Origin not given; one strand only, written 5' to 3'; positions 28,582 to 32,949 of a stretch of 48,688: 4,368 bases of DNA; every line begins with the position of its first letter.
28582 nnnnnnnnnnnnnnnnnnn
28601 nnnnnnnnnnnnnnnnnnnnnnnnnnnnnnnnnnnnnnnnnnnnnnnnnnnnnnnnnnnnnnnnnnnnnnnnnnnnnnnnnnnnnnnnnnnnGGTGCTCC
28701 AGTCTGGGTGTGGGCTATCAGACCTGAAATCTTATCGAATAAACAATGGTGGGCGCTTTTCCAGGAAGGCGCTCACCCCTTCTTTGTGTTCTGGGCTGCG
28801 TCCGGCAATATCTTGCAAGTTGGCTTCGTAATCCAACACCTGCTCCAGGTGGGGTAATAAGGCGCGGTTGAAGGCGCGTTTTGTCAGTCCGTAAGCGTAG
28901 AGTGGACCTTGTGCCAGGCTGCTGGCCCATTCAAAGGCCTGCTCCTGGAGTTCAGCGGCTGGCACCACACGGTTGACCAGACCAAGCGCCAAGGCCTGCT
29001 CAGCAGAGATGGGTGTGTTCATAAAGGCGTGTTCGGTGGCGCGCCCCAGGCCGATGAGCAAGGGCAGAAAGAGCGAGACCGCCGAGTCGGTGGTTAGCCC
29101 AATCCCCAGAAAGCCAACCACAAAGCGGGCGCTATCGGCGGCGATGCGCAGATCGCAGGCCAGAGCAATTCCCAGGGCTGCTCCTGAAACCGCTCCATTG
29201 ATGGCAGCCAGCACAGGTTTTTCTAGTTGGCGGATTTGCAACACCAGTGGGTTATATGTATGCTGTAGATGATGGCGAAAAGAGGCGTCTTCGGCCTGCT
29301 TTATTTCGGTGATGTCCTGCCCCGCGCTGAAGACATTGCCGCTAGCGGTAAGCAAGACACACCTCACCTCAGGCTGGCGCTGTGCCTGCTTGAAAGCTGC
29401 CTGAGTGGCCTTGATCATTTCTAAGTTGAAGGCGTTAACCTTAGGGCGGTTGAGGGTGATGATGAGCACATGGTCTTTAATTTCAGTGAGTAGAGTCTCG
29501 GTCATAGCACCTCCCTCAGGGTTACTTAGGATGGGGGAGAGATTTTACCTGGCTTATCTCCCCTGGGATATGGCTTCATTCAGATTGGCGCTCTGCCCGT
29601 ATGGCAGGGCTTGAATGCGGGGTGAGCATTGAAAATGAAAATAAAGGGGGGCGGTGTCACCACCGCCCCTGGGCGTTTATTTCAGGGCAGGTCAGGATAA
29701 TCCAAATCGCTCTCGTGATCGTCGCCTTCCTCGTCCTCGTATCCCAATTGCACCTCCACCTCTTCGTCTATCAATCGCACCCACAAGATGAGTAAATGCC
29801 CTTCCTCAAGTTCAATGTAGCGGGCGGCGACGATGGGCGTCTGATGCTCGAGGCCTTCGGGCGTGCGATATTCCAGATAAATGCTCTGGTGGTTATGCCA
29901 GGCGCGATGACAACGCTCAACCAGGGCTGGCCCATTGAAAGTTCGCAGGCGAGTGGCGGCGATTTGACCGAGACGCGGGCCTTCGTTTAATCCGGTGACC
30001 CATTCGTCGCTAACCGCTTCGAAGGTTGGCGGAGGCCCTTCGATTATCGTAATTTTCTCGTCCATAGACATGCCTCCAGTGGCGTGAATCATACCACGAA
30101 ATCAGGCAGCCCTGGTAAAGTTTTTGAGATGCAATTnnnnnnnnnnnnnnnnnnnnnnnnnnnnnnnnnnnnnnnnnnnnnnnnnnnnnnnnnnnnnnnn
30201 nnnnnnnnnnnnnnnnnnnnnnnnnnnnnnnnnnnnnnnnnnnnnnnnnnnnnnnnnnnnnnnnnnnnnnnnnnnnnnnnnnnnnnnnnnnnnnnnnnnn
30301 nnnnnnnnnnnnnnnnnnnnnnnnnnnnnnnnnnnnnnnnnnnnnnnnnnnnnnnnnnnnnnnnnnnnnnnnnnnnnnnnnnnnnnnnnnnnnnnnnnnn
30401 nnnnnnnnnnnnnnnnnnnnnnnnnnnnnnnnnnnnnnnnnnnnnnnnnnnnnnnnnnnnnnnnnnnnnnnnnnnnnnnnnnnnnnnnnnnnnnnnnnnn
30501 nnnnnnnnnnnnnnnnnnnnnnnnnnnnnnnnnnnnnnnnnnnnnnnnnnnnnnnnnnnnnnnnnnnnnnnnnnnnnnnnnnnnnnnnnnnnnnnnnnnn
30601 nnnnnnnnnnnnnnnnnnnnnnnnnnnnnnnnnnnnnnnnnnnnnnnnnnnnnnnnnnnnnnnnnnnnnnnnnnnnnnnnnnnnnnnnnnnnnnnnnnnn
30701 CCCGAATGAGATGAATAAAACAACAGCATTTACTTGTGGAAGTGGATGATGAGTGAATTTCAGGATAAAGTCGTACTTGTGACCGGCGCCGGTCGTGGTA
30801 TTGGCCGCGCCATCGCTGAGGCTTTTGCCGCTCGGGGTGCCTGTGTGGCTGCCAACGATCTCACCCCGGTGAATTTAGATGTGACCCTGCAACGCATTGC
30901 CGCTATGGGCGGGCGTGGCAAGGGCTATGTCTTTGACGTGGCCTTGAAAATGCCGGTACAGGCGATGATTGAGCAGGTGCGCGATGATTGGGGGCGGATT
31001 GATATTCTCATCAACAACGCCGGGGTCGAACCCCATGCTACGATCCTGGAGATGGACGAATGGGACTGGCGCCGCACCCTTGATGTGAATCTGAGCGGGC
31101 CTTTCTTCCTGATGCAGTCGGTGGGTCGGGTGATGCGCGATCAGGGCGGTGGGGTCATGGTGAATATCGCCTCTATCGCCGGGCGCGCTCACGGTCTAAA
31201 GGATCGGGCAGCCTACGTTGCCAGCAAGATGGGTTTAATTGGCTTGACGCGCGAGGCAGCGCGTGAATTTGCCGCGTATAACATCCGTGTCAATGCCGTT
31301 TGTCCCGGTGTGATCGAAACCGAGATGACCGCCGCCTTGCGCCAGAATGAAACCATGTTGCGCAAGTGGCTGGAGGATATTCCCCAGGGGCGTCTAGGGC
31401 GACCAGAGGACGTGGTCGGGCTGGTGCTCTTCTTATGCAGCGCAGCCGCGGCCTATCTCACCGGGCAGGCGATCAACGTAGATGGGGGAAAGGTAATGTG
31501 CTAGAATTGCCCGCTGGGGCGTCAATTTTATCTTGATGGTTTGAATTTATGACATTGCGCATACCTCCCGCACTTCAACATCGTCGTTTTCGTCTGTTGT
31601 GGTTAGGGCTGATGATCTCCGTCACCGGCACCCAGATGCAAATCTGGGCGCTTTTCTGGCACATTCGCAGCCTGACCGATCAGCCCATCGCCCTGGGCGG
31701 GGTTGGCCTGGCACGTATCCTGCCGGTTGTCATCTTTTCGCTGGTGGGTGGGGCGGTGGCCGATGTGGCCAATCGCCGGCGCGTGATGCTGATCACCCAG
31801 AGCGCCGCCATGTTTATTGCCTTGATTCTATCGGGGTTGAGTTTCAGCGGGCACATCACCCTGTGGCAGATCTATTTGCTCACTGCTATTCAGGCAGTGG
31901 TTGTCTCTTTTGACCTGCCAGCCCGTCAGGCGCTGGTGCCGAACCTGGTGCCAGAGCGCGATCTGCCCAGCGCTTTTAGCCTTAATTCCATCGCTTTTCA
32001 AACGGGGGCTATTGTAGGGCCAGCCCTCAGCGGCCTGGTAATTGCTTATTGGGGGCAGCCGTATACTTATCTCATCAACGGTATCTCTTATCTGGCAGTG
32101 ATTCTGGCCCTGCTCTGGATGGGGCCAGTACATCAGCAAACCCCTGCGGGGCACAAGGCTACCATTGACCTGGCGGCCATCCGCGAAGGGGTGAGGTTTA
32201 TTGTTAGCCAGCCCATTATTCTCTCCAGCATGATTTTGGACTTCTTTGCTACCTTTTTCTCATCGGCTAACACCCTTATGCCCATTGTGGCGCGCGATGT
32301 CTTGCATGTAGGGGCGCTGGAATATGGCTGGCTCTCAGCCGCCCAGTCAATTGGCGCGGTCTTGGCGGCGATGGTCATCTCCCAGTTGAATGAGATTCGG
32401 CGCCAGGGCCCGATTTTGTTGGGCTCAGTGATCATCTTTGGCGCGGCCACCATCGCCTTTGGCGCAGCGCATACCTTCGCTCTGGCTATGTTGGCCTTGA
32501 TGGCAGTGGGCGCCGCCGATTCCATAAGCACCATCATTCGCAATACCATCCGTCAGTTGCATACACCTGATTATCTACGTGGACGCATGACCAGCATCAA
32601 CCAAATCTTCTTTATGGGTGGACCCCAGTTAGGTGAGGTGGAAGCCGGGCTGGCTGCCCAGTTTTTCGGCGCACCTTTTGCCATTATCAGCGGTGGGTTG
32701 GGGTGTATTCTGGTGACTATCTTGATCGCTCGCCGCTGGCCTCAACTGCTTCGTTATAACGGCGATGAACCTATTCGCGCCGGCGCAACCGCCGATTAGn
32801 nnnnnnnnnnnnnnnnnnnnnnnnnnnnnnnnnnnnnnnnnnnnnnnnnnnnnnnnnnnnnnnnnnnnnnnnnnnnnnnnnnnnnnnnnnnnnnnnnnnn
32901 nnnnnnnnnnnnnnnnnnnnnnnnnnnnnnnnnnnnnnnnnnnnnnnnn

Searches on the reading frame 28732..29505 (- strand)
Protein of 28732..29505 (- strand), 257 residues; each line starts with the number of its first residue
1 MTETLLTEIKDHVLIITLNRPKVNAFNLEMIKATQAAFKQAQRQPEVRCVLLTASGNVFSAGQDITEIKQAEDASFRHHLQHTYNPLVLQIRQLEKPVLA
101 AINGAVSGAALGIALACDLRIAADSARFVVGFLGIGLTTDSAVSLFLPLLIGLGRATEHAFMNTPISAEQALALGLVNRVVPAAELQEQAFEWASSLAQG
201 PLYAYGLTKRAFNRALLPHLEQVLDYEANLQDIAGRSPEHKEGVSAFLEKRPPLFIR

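Call 12: search_protein_families(library=ncbifam, max_evalue=1e-10, proteins=[window:28732-29505:-])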
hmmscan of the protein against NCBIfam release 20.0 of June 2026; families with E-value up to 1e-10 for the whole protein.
window:28732-29505:- (257 aa): 67 families (the best 25 are shown)
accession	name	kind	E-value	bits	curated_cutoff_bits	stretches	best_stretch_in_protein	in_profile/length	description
TIGR02280.1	PaaB1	equivalog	2.9e-64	217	345.15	1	6-255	2-253/256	2-(1,2-epoxy-1,2-dihydrophenyl)acetyl-CoA isomerase PaaG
NF004635.0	PRK05981.1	equivalog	8.3e-56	189.4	351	1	6-255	7-263/266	enoyl-CoA hydratase/isomerase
NF006699.0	PRK09245.1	subfamily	7.1e-55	186.1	354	1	1-255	1-263/266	crotonase/enoyl-CoA hydratase family protein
NF046063.1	oxepin_alt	equivalog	2.1e-54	184.7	300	1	6-253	3-253/254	oxepin-CoA hydrolase, alternative type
NF005700.0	PRK07511.1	subfamily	4.2e-53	180.6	274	1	1-255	1-258/260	enoyl-CoA hydratase family protein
NF004725.0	PRK06072.1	equivalog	5.6e-53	180.2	293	1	8-255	5-245/248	enoyl-CoA hydratase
NF051848.1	EnCoAHydtEchA19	equivalog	8.8e-49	166.4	400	1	6-255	3-255/258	enoyl-CoA hydratase EchA19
NF006107.0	PRK08258.1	equivalog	2.1e-48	165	330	1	4-255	18-274/277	enoyl-CoA hydratase family protein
NF006109.0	PRK08260.1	subfamily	1.1e-47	162.7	320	1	3-255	4-275/296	enoyl-CoA hydratase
NF004857.0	PRK06210.1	equivalog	1.1e-47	162.7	341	1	3-255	8-272/275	enoyl-CoA hydratase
NF050134.1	TdecoylIsomFabM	equivalog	2e-45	155.2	400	1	4-255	3-258/261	trans-2-decenoyl-ACP isomerase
NF004475.0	PRK05809.1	subfamily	2.6e-45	155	394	1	5-255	6-257/260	short-chain-enoyl-CoA hydratase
NF005803.0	PRK07658.1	equivalog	7.5e-45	153.3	313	1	4-255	3-254/257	enoyl-CoA hydratase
NF005804.0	PRK07659.1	equivalog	2.2e-44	151.9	311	1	2-255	5-257/260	enoyl-CoA hydratase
NF005802.0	PRK07657.1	equivalog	2.4e-44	151.8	363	1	6-255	7-257/260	enoyl-CoA hydratase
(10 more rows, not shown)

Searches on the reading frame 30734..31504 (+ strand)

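Call 12: search_protein_families(library=ncbifam, max_evalue=1e-10, proteins=[window:30734-31504:+])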
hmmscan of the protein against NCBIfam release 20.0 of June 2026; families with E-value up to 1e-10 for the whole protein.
window:30734-31504:+ (256 aa): 214 families (the best 25 are shown)
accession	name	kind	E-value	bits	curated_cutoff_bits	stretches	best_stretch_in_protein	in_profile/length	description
NF004198.0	PRK05653.1-3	equivalog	1.2e-73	247.6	296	1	6-255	2-248/248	3-oxoacyl-ACP reductase FabG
NF009466.0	PRK12826.1-2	subfamily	1.2e-70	237.8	222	1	11-255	3-246/248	3-oxoacyl-ACP reductase FabG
TIGR01830.1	3oxo_ACP_reduc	equivalog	7.4e-70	235.3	297.75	1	14-252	1-237/239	3-oxoacyl-[acyl-carrier-protein] reductase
NF005559.1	PRK07231.1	subfamily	3.4e-69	233.1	215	1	9-254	2-248/249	glucose 1-dehydrogenase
NF004818.0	PRK06172.1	equivalog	1.4e-65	221.1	336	1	5-254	1-251/253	SDR family oxidoreductase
NF004791.0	PRK06138.1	equivalog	1.8e-65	220.7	312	1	9-254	3-250/252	SDR family oxidoreductase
NF009468.0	PRK12826.1-4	equivalog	3.5e-65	220.2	318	1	5-255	1-249/256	SDR family oxidoreductase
NF004197.0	PRK05653.1-1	equivalog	7.3e-63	212.5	332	1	7-255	3-248/249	3-oxoacyl-ACP reductase FabG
NF005446.0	PRK07035.1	equivalog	1.4e-62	211.2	373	1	8-254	8-254/255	SDR family oxidoreductase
NF005309.0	PRK06841.1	subfamily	2.5e-62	210.7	286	1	8-253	12-252/255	GolD/DthD family dehydrogenase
NF009093.0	PRK12429.1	subfamily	6.3e-61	205.9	258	1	9-255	3-258/259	3-hydroxybutyrate dehydrogenase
TIGR01832.1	kduD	equivalog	3e-60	203.8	338.85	1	9-253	3-245/248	2-dehydro-3-deoxy-D-gluconate 5-dehydrogenase KduD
NF052558.1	MBtsdlDhBudC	equivalog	4.8e-60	203.2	270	1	9-253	1-241/250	meso-2,3-butanediol dehydrogenase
NF004778.0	PRK06124.1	equivalog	3.2e-59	200.4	303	1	9-253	9-252/256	SDR family oxidoreductase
NF005067.0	PRK06484.1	equivalog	4.5e-59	200.4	713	1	6-253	4-251/524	short chain dehydrogenase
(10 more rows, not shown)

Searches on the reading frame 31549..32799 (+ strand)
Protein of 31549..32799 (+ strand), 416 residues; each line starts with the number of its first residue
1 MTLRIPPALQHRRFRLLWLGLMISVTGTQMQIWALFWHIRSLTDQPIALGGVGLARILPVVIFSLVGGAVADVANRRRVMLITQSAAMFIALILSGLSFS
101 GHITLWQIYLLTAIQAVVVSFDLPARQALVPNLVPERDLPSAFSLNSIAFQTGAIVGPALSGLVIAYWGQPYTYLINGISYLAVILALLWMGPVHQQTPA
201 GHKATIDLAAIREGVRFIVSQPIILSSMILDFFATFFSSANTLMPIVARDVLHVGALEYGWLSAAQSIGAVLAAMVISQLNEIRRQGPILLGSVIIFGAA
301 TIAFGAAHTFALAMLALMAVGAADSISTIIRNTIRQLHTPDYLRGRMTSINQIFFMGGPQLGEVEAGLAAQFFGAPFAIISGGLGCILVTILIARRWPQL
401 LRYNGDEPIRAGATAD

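Call 11: search_protein_families(library=ncbifam, max_evalue=1e-10, proteins=[window:31549-32799:+])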
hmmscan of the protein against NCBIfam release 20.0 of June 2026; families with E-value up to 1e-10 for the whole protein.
window:31549-32799:+ (416 aa): 7 families
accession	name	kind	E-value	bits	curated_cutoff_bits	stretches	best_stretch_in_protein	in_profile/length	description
NF007792.0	PRK10489.1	equivalog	7e-56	190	324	1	10-405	15-407/419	enterobactin transporter EntS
TIGR00900.1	2A0121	subfamily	1e-53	183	319.6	1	14-373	1-363/364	H+ Antiporter protein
NF012178.0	tet_MFS_V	exception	1.1e-26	93.9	640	1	9-351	5-352/409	tetracycline efflux MFS transporter Tet(V)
NF052575.1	MFS_efflux_Tap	equivalog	7.6e-17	61.4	625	1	17-391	9-389/401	multidrug efflux MFS transporter Tap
TIGR00880.1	2_A_01_02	superfamily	4.8e-16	59.2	131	1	60-189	11-135/141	multidrug resistance protein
NF000154.1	macrolide_MefEN2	exception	5e-13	49.1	800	1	19-374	13-369/401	macrolide efflux MFS transporter Mef(En2)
NF000246.1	macrolide_MefC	exception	1.8e-12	47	870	1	15-392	11-391/407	macrolide efflux MFS transporter Mef(C)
